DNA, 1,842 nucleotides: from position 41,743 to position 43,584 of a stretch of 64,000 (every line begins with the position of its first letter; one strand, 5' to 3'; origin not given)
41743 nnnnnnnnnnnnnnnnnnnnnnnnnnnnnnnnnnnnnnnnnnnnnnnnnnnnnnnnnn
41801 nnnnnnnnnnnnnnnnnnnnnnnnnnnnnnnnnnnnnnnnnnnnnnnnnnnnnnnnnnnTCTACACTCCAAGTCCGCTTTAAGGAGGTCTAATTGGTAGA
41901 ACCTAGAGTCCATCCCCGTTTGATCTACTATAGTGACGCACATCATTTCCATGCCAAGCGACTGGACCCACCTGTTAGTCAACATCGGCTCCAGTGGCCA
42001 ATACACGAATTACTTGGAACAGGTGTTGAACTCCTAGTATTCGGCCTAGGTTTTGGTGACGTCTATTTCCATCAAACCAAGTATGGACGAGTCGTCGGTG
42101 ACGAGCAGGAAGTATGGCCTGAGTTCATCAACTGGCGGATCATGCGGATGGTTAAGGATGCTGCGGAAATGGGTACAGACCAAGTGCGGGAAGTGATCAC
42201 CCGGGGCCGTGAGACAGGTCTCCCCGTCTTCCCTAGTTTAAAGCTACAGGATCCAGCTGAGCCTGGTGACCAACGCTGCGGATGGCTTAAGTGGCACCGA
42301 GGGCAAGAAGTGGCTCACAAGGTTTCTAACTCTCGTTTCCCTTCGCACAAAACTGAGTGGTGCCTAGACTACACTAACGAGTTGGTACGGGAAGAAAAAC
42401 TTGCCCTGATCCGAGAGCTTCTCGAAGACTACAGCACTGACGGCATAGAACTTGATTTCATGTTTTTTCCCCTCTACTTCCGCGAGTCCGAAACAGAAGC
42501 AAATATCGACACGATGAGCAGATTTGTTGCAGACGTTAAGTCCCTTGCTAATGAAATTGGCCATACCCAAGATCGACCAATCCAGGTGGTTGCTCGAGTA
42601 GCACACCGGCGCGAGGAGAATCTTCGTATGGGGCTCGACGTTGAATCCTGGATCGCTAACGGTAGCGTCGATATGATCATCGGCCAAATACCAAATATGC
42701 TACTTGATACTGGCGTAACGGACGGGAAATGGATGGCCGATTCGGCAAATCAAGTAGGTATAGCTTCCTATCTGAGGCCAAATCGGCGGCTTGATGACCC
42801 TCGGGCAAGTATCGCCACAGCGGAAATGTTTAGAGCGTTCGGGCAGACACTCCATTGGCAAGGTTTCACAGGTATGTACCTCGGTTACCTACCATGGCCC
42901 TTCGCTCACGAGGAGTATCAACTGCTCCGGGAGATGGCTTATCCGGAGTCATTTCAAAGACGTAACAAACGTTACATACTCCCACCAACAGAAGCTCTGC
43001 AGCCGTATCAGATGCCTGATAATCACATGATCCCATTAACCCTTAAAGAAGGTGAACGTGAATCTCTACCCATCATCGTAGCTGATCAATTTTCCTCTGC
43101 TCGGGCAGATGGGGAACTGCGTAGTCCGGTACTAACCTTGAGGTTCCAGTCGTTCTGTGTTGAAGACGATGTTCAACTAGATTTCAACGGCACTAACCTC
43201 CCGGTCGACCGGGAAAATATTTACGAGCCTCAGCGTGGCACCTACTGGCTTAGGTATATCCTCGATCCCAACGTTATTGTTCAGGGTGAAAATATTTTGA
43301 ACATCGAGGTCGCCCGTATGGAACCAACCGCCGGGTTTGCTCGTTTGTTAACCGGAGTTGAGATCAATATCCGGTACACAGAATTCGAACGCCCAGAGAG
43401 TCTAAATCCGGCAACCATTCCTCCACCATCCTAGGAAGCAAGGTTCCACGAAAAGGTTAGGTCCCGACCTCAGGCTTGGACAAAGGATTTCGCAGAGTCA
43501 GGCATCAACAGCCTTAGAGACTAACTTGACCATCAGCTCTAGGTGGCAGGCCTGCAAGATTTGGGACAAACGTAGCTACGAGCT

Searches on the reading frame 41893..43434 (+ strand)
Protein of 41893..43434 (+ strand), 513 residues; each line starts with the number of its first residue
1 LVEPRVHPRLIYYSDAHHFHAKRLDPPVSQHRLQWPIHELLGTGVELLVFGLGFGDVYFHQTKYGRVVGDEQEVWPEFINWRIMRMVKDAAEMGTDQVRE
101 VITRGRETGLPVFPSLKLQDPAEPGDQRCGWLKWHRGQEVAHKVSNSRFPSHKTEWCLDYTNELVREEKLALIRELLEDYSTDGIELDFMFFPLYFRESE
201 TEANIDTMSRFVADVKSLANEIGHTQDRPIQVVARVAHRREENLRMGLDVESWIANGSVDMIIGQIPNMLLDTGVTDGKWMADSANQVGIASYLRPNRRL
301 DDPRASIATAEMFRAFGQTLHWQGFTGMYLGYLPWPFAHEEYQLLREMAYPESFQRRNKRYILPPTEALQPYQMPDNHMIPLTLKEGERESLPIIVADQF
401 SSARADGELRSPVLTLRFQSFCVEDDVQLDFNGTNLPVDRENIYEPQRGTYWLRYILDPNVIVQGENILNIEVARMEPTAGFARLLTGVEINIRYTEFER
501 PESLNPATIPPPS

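Call 4: search_protein_families(library=pfam, proteins=[window:41893-43434:+], max_evalue=0.01)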
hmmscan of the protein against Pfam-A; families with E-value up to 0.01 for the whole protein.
window:41893-43434:+ (513 aa): 0 families

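Call 5: search_protein_families(library=ncbifam, proteins=[window:41893-43434:+], max_evalue=0.01)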
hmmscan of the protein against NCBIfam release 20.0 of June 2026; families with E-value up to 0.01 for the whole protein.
window:41893-43434:+ (513 aa): 0 families

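Call 43: search_protein_families(library=pfam, proteins=[window:41893-43434:+], max_evalue=10)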
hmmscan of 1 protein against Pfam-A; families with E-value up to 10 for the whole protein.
window:41893-43434:+ (513 aa): 3 families
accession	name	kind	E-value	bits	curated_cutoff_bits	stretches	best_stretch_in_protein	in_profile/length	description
PF14871.12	GHL6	-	0.041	14.5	35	1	89-188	37-131/132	Hypothetical glycosyl hydrolase 6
PF23866.1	DUF7224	-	0.11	13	27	1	88-157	8-75/143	Domain of unknown function (DUF7224)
PF02638.21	GHL10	-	0.16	11.5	27.9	1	64-194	37-167/311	Glycosyl hydrolase-like 10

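Call 44: search_solved_structures(query=window:41893-43434:+, max_evalue=10)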
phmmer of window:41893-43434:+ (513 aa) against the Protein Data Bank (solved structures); distinct sequences matched with E-value up to 10: 1.
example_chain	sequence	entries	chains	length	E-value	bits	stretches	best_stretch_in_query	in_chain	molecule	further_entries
6rzd_A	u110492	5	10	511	1.6e-17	66.5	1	94-389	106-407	exosialidase from uncultured bacterium pG7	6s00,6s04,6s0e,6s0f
